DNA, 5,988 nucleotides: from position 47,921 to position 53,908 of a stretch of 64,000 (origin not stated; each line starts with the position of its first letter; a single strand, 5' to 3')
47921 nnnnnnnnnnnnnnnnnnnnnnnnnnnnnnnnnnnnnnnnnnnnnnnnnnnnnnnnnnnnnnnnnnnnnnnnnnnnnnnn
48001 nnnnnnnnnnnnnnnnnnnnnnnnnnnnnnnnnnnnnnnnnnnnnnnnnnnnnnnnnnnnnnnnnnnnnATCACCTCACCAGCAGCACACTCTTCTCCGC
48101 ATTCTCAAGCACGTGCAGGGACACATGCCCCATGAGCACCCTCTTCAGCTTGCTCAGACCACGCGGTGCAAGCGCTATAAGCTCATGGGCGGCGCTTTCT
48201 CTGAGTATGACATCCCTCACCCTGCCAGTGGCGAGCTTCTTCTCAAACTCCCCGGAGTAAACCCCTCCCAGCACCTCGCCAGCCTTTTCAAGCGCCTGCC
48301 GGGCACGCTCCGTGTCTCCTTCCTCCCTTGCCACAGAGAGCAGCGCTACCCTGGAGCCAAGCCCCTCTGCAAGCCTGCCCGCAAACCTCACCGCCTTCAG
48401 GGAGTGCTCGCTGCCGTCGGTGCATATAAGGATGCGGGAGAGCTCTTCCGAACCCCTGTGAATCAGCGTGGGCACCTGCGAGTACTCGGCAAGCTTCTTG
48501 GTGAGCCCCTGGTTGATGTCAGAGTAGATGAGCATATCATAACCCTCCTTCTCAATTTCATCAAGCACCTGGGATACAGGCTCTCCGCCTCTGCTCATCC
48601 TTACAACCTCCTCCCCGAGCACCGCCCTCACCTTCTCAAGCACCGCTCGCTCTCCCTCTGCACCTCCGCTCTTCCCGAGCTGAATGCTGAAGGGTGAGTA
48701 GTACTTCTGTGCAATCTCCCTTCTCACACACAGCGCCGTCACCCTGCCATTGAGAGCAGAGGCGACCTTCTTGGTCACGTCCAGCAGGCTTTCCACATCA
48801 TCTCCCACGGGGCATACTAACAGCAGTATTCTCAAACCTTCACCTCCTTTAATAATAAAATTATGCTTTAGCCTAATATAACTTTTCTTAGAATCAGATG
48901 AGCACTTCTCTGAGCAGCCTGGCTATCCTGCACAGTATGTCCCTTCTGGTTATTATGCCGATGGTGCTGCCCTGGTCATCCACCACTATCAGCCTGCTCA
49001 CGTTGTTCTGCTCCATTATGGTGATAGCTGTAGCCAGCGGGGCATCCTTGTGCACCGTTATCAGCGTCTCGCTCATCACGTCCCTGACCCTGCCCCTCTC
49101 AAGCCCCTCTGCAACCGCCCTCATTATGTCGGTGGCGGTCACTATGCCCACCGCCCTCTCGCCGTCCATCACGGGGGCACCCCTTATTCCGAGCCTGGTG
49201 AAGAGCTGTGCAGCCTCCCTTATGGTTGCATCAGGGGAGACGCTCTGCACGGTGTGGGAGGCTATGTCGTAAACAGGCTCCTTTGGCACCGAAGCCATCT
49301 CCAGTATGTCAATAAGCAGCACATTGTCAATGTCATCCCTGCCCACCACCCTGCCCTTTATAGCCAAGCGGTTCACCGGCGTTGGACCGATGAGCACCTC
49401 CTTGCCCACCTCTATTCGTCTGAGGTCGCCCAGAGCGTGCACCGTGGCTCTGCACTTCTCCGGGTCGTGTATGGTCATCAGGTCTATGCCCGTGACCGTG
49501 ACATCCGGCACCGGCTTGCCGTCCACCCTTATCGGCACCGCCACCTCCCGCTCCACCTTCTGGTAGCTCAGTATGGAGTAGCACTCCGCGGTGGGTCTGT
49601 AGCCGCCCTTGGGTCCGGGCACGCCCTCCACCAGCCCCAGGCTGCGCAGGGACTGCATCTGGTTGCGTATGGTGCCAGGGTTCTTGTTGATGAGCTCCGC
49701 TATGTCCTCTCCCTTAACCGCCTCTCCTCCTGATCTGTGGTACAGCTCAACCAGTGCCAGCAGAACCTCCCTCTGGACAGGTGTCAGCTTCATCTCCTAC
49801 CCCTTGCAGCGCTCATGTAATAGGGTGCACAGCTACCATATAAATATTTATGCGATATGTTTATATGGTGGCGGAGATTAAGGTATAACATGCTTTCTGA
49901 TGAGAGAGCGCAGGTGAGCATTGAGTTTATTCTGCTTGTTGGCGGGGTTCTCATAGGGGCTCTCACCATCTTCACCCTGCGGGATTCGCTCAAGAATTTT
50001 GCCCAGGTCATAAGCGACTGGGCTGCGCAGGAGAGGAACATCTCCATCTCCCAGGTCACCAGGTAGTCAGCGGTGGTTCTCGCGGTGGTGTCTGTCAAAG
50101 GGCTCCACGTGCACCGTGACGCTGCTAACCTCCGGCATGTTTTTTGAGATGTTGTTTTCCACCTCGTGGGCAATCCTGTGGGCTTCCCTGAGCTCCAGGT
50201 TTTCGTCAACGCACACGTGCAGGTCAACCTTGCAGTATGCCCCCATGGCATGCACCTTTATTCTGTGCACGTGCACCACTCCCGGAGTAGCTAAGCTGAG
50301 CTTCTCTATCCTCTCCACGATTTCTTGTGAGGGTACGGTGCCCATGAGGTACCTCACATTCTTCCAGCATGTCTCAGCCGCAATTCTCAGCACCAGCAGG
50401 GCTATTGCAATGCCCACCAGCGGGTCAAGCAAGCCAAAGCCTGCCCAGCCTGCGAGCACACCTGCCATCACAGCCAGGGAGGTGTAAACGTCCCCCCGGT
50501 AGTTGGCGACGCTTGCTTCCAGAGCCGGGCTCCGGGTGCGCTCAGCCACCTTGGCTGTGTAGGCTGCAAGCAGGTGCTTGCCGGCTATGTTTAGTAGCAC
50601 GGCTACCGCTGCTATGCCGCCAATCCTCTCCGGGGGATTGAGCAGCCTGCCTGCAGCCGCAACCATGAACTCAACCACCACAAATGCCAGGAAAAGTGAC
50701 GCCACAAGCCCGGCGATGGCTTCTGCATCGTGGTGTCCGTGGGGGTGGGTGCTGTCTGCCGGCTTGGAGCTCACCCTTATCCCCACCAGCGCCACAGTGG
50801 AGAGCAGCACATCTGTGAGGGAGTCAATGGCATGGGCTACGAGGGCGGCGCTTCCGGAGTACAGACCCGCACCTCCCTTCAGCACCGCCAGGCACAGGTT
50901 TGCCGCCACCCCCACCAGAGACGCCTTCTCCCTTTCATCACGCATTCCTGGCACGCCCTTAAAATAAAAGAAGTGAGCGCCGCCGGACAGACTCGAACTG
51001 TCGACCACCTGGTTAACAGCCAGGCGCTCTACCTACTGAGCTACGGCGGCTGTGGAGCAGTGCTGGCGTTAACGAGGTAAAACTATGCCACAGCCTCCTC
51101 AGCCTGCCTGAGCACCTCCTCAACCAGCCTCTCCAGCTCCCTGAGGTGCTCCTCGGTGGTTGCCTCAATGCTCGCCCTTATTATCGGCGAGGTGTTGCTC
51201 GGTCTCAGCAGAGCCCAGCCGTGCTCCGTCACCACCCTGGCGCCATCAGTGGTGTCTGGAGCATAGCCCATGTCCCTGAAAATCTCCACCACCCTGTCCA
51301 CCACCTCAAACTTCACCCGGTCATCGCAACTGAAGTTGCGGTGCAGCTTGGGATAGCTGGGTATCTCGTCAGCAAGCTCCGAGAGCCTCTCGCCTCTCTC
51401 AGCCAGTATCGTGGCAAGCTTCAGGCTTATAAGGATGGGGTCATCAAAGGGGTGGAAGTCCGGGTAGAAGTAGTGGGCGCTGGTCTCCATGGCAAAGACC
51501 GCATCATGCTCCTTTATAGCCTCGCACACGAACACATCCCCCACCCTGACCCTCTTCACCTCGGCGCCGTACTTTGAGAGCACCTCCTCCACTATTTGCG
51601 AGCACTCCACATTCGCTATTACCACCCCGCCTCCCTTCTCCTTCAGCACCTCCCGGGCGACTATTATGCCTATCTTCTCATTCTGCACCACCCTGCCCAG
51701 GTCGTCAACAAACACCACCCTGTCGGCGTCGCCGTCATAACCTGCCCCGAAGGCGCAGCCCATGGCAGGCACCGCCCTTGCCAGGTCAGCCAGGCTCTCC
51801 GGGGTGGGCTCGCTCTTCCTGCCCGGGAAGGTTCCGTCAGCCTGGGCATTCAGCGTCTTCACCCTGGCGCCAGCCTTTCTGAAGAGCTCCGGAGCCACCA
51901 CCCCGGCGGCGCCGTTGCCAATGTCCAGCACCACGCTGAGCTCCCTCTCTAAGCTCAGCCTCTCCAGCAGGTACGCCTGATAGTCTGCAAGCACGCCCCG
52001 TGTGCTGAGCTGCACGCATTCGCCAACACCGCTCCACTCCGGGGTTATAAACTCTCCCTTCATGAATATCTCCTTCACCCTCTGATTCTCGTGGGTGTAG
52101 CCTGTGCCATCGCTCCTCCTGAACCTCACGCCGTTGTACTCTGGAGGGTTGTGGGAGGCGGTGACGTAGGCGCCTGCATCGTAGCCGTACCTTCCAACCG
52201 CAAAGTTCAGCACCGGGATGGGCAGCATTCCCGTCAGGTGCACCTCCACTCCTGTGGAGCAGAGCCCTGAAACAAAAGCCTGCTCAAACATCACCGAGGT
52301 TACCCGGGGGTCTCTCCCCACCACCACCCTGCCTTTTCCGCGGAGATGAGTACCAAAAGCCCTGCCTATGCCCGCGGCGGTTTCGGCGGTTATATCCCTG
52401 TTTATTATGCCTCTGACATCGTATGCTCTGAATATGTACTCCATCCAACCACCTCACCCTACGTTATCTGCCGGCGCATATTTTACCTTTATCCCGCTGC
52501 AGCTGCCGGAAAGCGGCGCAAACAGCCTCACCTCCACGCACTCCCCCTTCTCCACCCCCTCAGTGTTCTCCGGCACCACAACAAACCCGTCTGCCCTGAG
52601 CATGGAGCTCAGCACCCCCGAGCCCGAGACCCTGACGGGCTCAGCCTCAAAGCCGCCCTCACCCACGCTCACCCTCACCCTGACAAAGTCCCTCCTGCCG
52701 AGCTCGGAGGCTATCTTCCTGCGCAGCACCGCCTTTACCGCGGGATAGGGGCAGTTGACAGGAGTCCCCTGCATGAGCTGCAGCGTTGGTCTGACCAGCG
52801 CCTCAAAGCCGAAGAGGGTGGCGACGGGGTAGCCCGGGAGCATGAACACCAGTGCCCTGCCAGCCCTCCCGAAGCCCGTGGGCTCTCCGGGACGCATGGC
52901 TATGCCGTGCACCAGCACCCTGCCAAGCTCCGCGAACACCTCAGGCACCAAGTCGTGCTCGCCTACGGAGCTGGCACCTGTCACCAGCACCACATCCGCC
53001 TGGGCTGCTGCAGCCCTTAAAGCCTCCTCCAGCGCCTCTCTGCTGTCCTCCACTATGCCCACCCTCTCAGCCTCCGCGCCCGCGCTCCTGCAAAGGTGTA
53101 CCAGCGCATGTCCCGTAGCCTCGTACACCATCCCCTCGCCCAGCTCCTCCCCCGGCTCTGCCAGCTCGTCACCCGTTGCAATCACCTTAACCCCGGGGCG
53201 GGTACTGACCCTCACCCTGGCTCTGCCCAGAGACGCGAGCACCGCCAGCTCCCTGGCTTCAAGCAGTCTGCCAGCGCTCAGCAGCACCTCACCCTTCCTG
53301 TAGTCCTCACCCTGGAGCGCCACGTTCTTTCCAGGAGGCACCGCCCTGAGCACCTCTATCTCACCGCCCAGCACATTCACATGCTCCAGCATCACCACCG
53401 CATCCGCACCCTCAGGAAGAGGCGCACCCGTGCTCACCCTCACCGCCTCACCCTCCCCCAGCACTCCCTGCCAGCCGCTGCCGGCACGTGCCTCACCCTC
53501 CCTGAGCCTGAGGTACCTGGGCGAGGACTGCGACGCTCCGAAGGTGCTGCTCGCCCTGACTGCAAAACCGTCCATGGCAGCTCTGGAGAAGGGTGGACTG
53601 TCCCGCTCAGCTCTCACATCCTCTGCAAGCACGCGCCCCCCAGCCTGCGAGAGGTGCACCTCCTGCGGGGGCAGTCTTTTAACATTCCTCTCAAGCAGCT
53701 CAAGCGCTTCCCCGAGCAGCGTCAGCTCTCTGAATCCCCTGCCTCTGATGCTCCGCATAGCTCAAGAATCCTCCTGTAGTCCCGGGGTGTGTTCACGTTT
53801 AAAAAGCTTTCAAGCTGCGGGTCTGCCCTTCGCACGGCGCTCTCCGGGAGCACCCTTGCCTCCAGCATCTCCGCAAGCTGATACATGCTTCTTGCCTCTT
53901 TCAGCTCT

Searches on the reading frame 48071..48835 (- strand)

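Call 50: search_protein_families(library=pfam, proteins=[window:48071-48835:-], max_evalue=0.000001)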
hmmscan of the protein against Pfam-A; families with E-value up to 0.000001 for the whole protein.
window:48071-48835:- (254 aa): 1 family
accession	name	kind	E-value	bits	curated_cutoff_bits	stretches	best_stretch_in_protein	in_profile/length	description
PF00582.32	Usp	-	1.4e-20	74.7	24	1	133-254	3-141/141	Universal stress protein family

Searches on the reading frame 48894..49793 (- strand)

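Call 50: search_protein_families(library=pfam, proteins=[window:48894-49793:-], max_evalue=0.000001)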
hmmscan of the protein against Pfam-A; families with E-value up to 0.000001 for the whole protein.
window:48894-49793:- (299 aa): 3 families
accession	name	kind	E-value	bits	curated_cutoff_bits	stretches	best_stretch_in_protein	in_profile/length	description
PF03444.21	HrcA_DNA-bdg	-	3.4e-35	120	21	1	2-80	1-78/79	Winged helix-turn-helix transcription repressor, HrcA DNA-binding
PF00571.33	CBS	-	1.1e-29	102.9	24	2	236-290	1-55/57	CBS domain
PF02082.26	Rrf2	-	4.1e-09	37.1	30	1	11-66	9-64/132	Iron-dependent Transcriptional regulator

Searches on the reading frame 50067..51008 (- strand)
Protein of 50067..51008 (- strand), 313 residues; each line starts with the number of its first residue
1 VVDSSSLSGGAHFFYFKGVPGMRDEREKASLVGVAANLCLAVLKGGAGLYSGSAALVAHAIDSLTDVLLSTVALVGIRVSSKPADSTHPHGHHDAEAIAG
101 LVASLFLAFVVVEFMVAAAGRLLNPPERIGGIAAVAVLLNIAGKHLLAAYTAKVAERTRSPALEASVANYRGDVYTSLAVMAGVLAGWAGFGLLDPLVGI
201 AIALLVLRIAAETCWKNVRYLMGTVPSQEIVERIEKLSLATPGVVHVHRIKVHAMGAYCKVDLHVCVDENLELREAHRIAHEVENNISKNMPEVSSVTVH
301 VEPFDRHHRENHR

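Call 50: search_protein_families(library=pfam, proteins=[window:50067-51008:-], max_evalue=0.000001)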
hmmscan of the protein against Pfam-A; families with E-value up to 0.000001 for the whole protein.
window:50067-51008:- (313 aa): 2 families
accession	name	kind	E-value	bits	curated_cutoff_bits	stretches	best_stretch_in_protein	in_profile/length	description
PF01545.26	Cation_efflux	-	1.5e-41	142.8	26.6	1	31-222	2-198/198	Cation efflux family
PF16916.11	ZT_dimer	-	2.3e-22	79.2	26.7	1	226-304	1-78/78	Dimerisation domain of Zinc Transporter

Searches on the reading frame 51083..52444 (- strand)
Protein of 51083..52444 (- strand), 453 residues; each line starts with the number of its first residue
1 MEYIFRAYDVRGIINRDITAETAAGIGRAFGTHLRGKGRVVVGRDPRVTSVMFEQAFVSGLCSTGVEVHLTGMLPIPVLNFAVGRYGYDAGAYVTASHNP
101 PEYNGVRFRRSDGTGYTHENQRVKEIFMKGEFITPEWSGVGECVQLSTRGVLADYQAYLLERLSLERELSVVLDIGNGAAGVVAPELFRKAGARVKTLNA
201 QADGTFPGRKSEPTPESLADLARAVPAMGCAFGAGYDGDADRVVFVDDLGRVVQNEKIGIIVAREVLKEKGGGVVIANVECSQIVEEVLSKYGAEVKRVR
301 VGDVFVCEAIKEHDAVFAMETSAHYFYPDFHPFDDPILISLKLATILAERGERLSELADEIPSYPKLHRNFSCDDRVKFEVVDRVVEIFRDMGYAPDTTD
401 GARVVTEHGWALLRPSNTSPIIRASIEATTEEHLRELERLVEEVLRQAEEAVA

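Call 50: search_protein_families(library=pfam, proteins=[window:51083-52444:-], max_evalue=0.000001)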
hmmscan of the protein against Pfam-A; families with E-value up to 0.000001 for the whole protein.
window:51083-52444:- (453 aa): 4 families
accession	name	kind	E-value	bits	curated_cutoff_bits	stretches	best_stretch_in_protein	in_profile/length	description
PF02878.22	PGM_PMM_I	-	1e-37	129.3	22.5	1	4-132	3-136/138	Phosphoglucomutase/phosphomannomutase, alpha/beta/alpha domain I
PF02880.22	PGM_PMM_III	-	3.3e-25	88.9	20.7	1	256-362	3-113/115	Phosphoglucomutase/phosphomannomutase, alpha/beta/alpha domain III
PF02879.22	PGM_PMM_II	-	6e-21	75.4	29.3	1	155-249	3-102/103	Phosphoglucomutase/phosphomannomutase, alpha/beta/alpha domain II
PF00408.26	PGM_PMM_IV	-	1e-09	38.8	23.1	1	382-439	12-63/68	Phosphoglucomutase/phosphomannomutase, C-terminal domain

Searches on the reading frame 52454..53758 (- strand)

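Call 50: search_protein_families(library=pfam, proteins=[window:52454-53758:-], max_evalue=0.000001)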
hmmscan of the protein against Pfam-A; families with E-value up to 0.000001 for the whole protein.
window:52454-53758:- (434 aa): 3 families
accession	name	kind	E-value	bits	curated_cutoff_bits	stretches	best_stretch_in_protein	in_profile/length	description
PF03453.22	MoeA_N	-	1.3e-48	165.2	30.8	1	16-178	4-160/160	MoeA N-terminal region (domain I and II)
PF00994.29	MoCF_biosynth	-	2e-32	112.3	26.6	1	192-327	2-143/144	Probable molybdopterin binding domain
PF03454.20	MoeA_C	-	1.8e-24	86.2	22.1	1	342-413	1-72/72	MoeA C-terminal region (domain IV)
